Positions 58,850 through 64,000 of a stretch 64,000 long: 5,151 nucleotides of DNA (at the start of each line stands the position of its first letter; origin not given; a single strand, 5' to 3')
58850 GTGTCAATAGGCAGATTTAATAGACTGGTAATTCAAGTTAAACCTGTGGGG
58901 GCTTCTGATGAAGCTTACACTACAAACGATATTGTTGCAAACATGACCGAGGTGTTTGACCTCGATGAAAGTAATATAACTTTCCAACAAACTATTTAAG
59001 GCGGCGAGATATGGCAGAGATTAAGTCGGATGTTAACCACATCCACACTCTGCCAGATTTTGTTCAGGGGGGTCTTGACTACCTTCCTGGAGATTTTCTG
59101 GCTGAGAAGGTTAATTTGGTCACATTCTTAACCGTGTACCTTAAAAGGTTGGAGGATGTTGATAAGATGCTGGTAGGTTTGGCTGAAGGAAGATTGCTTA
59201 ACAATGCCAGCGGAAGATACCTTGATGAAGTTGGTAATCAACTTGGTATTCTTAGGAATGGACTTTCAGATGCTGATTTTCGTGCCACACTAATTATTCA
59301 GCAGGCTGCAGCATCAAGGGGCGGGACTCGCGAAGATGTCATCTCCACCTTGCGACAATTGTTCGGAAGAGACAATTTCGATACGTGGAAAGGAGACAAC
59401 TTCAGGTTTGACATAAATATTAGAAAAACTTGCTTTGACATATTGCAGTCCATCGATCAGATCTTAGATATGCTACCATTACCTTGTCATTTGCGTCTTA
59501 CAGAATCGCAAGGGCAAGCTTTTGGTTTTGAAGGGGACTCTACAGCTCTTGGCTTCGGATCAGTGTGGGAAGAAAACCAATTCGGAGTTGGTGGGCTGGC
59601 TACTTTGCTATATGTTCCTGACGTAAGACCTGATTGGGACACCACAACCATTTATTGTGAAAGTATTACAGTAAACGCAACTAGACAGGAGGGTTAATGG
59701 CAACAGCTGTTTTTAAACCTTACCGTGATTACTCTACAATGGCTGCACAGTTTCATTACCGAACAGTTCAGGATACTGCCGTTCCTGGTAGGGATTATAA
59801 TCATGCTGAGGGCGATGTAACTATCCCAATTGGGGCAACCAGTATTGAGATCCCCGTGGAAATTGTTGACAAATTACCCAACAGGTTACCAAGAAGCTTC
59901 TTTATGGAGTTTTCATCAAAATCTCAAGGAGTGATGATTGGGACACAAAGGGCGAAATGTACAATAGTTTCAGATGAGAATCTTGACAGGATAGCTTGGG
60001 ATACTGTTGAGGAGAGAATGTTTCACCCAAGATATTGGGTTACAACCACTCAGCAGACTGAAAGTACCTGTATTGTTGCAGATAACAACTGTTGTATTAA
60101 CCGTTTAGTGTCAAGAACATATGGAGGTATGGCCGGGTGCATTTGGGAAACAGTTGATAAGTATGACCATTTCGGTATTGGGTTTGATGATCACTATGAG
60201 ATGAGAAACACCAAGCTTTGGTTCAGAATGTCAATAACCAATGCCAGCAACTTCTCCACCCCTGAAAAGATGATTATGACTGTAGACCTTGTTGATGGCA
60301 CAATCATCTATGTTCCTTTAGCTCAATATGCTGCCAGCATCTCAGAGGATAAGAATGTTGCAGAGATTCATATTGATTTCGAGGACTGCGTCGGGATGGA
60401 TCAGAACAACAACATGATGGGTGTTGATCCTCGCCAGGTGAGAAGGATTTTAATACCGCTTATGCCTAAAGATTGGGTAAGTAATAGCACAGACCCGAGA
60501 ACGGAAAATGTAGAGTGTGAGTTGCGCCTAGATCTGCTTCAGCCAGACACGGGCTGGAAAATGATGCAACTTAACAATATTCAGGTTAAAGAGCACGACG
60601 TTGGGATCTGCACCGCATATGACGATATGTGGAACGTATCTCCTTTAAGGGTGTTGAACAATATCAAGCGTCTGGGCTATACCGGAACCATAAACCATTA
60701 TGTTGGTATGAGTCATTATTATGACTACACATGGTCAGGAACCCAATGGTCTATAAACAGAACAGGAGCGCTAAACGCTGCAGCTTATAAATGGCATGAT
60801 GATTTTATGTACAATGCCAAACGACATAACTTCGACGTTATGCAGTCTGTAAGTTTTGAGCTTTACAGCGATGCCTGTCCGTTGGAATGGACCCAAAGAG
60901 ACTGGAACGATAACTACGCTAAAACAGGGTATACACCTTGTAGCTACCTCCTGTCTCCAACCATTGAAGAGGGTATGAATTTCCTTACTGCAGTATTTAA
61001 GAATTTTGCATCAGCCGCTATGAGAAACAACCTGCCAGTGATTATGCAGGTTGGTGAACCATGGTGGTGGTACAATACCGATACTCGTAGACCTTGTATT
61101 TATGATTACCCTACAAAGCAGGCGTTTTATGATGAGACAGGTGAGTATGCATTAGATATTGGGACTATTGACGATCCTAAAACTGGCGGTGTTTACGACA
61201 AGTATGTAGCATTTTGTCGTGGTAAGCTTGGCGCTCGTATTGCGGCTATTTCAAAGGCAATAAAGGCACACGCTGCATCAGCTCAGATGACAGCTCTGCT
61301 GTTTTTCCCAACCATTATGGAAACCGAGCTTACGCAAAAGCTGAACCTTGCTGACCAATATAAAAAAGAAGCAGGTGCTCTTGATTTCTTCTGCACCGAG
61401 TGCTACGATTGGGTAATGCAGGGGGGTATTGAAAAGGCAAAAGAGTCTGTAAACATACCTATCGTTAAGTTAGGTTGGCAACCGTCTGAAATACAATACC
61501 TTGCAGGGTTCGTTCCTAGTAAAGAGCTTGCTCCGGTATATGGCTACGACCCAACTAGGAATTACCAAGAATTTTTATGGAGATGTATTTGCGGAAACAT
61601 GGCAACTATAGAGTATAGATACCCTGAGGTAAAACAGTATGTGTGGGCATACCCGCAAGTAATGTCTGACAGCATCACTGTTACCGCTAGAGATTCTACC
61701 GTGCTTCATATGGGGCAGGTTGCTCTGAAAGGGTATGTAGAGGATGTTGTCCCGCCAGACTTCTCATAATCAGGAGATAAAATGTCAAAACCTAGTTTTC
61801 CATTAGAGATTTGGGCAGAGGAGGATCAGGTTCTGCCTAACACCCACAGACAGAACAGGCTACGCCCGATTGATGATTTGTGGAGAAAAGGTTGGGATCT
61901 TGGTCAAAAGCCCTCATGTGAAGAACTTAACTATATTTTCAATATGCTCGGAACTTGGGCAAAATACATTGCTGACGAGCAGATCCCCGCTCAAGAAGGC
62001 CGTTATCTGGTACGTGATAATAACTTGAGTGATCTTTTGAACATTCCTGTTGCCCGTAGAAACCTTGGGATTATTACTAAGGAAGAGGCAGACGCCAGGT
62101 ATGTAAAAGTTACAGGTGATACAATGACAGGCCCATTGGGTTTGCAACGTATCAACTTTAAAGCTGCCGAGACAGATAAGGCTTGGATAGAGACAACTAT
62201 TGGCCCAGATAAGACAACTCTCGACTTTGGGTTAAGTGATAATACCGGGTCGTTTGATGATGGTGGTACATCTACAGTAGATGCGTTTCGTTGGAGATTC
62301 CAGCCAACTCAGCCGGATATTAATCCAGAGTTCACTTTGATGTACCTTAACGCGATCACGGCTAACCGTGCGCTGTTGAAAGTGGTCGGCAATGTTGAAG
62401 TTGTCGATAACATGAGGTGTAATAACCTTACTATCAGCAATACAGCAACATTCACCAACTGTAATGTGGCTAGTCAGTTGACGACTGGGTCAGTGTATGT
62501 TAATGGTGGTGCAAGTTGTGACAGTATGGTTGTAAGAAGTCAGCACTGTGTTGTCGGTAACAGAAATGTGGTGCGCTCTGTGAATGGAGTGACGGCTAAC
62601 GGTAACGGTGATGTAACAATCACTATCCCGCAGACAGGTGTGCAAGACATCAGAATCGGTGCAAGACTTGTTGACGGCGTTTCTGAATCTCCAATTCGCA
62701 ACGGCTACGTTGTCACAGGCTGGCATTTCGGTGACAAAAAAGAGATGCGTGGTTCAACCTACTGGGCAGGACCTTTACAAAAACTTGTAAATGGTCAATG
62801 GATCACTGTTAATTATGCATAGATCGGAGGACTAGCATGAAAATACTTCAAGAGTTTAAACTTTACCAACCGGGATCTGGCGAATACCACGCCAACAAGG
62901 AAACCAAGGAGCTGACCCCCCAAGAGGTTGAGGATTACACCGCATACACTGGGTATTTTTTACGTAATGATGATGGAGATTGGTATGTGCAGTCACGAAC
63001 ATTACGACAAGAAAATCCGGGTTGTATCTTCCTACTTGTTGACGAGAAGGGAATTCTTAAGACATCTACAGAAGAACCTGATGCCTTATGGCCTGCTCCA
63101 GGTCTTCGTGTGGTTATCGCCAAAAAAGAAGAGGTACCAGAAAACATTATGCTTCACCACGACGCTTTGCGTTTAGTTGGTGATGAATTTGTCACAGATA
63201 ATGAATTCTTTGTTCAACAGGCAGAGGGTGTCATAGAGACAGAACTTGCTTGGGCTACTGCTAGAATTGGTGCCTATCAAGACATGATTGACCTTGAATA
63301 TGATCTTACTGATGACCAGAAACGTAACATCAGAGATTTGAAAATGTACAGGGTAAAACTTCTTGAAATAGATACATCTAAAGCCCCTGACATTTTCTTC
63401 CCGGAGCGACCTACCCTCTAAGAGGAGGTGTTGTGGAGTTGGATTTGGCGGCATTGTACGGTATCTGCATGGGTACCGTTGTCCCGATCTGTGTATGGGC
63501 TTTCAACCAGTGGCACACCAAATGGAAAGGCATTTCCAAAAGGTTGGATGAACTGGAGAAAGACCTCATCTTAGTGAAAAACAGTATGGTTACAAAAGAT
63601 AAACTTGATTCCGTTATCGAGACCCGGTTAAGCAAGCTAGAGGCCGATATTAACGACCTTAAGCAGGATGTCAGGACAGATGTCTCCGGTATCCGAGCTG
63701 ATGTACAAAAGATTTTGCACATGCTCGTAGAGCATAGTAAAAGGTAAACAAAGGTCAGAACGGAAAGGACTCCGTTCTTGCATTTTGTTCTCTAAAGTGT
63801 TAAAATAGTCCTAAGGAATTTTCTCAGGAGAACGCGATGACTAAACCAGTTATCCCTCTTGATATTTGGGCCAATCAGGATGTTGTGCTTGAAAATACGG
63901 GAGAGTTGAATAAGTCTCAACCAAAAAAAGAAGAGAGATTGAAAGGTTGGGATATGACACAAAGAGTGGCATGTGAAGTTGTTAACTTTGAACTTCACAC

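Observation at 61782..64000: Tail-fibre cassette with a second fibre paralogue behind its own promoter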

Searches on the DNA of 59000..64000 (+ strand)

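Call 4: search_dna_similar(query=window:59000-64000:+, collection=phages, mode=near, max_rows=20)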
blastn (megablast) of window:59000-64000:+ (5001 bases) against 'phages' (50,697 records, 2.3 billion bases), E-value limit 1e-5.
Records with a match: 117; places in all: 152; records where one place covers at least 80% of the query: 115.
Best place of each record, by identity: >=99% 1; 95-99% 113; 90-95% 3.
By first word of the organism name: Escherichia 97; Campylobacter 16; Phage 2; Shigella 1; Vequintavirinae 1.
By host as written in the record: Escherichia coli 34; Campylobacter jejuni 15; Escherichia coli K-12 MG1655 12; Escherichia coli K-12 12; - 11; Escherichia coli O157:H7 6; Escherichia coli O177 3; Escherichia coli O157:H7 E318 2; and 18 more.
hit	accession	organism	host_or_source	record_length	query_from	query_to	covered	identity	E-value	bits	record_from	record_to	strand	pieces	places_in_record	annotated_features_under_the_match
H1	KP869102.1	Escherichia coli O157 typing phage 4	Escherichia coli O157:H7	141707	1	5000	100%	99.4%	0e+0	9079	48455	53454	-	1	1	hypothetical protein (x5) | tail fiber assembly protein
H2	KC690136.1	Escherichia phage JES2013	Escherichia coli O157:H7 E318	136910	1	5000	100%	99.0%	0e+0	8946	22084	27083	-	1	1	hypothetical protein (x3) | putative tail fiber protein (x2) | putative tail fiber assembly protein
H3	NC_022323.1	Escherichia phage JES2013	Escherichia coli O157:H7 E318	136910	1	5000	100%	99.0%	0e+0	8946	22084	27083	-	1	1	hypothetical protein (x2) | tail fiber protein (x2) | baseplate protein | tail fiber assembly protein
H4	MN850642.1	Escherichia phage navn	Escherichia coli K-12 MG1655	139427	1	5000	100%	98.9%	0e+0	8935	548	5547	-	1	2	putative tail fiber protein (x2) | hypothetical protein | putative tail fiber assembly protein | tail fiber protein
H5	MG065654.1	Campylobacter phage C15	Campylobacter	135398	1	5000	100%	98.9%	0e+0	8929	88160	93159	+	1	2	record has no annotation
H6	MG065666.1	Campylobacter phage A12a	Campylobacter jejuni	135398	1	5000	100%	98.9%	0e+0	8929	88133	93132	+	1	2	record has no annotation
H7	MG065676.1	Campylobacter phage A116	Campylobacter jejuni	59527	1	5000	100%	98.9%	0e+0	8929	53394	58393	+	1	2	record has no annotation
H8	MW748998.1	Escherichia phage vB_EcoM_SophiaRose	Escherichia coli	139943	1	5000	100%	98.9%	0e+0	9002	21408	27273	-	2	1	putative tail fiber protein (x4) | hypothetical protein | putative tail fiber assembly protein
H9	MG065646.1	Campylobacter phage D1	Campylobacter jejuni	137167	1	5000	100%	98.8%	0e+0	8907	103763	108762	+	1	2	record has no annotation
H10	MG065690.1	Campylobacter phage A135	Campylobacter jejuni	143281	1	5000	100%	98.8%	0e+0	8907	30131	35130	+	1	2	record has no annotation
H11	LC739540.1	Escherichia phage phiWec191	Escherichia coli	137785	1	5000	100%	98.8%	0e+0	8901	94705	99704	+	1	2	hypothetical protein (x6)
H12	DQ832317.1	Escherichia phage V5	Escherichia coli O157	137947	1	5000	100%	98.8%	0e+0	8986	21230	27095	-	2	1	conserved hypothetical protein | putative tail fiber protein | tail fiber protein | hypothetical protein (x2) | putative tail fiber assembly protein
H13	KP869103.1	Escherichia coli O157 typing phage 5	Escherichia coli O157:H7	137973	1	5000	100%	98.8%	0e+0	8986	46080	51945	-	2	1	hypothetical protein (x5) | tail fiber assembly protein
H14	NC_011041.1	Escherichia phage V5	Escherichia coli O157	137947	1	5000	100%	98.8%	0e+0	8986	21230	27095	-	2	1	hypothetical protein (x2) | tail fiber protein (x2) | baseplate protein | tail fiber assembly protein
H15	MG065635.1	Campylobacter phage C12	Campylobacter jejuni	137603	1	5000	100%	98.8%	0e+0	8980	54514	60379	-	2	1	record has no annotation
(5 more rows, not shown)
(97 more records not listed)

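Call 6: get_annotated_region(hit=H3, flank=12000)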
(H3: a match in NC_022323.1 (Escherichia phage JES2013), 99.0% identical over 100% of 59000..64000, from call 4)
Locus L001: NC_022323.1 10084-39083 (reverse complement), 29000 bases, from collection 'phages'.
description: Escherichia phage 2 JES-2013, complete genome.
organism: Escherichia phage JES2013 (NCBI taxid 1327956)
taxonomy: Viruses; Duplodnaviria; Heunggongvirae; Uroviricota; Caudoviricetes; Vequintavirinae; Vequintavirus; Vequintavirus JES2013
host: Escherichia coli O157:H7 E318; source: -; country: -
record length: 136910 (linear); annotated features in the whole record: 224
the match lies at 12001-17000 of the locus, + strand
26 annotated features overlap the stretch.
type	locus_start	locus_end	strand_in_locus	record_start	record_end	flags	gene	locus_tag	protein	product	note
CDS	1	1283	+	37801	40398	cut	-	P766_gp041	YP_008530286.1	tail protein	ORF41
CDS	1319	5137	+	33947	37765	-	-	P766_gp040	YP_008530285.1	tail fiber protein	ORF40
CDS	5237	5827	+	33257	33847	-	-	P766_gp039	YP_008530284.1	distal tail protein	ORF39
CDS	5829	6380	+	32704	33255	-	-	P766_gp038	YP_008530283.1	tail protein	ORF38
CDS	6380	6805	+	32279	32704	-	-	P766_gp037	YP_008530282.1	hypothetical protein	ORF37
CDS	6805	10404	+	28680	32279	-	-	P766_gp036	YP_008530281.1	central tail fiber J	ORF36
CDS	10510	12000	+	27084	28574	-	-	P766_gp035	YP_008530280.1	baseplate wedge subunit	ORF35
CDS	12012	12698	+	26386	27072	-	-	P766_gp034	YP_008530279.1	baseplate protein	ORF34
CDS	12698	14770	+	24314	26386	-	-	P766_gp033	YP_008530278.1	hypothetical protein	ORF33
CDS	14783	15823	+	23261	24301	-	-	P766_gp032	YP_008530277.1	tail fiber protein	ORF32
CDS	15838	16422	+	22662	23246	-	-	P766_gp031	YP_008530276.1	tail fiber assembly protein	ORF31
CDS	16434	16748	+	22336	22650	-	-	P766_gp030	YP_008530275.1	hypothetical protein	ORF30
CDS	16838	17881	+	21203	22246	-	-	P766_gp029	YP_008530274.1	tail fiber protein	ORF29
CDS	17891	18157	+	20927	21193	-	-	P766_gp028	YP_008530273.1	membrane protein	ORF28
CDS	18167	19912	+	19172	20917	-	-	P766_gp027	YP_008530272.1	tail fiber protein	ORF27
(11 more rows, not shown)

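Call 7: get_annotated_region(hit=H1, flank=12000)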
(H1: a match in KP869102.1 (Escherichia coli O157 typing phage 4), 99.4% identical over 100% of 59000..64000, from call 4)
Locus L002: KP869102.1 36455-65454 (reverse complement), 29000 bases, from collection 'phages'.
description: Escherichia coli O157 typing phage 4, partial genome.
organism: Escherichia coli O157 typing phage 4 (NCBI taxid 1508679)
taxonomy: Viruses; Duplodnaviria; Heunggongvirae; Uroviricota; Caudoviricetes; Vequintavirinae; Vequintavirus; Vequintavirus JES2013
host: Escherichia coli O157:H7; source: -; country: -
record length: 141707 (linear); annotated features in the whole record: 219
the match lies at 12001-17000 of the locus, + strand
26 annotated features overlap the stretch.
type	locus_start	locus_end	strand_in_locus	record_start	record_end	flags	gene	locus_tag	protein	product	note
CDS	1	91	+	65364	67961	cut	-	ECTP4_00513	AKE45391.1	hypothetical protein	-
CDS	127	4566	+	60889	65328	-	-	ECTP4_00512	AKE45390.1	hypothetical protein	-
CDS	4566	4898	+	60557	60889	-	-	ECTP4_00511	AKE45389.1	hypothetical protein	-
CDS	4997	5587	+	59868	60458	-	-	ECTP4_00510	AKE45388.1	hypothetical protein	-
CDS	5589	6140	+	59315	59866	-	-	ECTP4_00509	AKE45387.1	hypothetical protein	-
CDS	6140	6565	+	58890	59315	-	-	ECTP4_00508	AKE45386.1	hypothetical protein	-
CDS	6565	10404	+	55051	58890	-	omp-alpha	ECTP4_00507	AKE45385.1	outer membrane protein alpha precursor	-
CDS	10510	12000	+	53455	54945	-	-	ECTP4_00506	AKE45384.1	baseplate J-like protein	-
CDS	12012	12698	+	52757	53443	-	-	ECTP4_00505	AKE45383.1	hypothetical protein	-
CDS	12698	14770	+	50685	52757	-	-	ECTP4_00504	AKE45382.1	hypothetical protein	-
CDS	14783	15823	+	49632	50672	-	-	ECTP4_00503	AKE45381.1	hypothetical protein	-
CDS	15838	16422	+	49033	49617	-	-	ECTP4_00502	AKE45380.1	tail fiber assembly protein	Caudovirales tail fiber assembly protein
CDS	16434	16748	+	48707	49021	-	-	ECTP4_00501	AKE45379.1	hypothetical protein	-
CDS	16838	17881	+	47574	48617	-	-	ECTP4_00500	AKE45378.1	hypothetical protein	-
CDS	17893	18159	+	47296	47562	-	-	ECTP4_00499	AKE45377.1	hypothetical protein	-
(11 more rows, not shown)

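Call 16: get_annotated_region(hit=H14, flank=4000)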
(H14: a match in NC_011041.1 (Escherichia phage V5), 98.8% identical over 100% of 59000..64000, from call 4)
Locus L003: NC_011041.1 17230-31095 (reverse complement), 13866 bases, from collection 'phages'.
description: Escherichia coli bacteriophage rv5, complete sequence.
organism: Escherichia phage V5 (NCBI taxid 399183)
taxonomy: Viruses; Duplodnaviria; Heunggongvirae; Uroviricota; Caudoviricetes; Vequintavirinae; Vequintavirus; Vequintavirus V5
host: Escherichia coli O157; source: -; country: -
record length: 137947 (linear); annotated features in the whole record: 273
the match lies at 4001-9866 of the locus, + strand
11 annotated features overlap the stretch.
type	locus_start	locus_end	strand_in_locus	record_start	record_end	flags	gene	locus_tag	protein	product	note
CDS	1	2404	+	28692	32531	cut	-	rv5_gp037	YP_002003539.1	central tail fiber J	ORF 37; similar to the amino terminus of Yersinia enterocolitica phage PY54 tail protein in NP_892067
CDS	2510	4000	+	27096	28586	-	-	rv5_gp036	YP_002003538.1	baseplate wedge subunit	ORF 36; similar to Salmonella phage Felix O1 hypothetical protein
CDS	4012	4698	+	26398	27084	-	-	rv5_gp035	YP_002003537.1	baseplate protein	ORF 35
CDS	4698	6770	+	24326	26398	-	-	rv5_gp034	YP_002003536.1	hypothetical protein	ORF 34; similar to carboxyl terminus of Acinetobacter hypothetical protein in YP_047310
CDS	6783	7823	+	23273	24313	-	-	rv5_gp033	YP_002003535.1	tail fiber protein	ORF 33; similar to Shigella sonnei putative tail fiber protein in YP_311591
CDS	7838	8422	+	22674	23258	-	-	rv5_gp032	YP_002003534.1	tail fiber assembly protein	ORF 32; similar to Escherichia coli DLP12 prophage putative tail fiber assembly protein in NP_415093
CDS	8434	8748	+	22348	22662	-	-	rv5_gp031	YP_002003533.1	hypothetical protein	ORF 31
CDS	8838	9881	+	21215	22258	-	-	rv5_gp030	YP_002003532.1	tail fiber protein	ORF 30; similar to Shigella dysenteriae hypothetical protein in ZP_00922491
CDS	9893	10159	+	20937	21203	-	-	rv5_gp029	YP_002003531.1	membrane protein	ORF 29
CDS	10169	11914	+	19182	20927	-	-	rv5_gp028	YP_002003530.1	tail fiber protein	ORF 28; similar to Salmonella Fels-2 prophage protein in NP_461634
CDS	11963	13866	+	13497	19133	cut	-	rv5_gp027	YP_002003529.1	Ig-like domain-containing protein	cell wall surface anchor; ORF 27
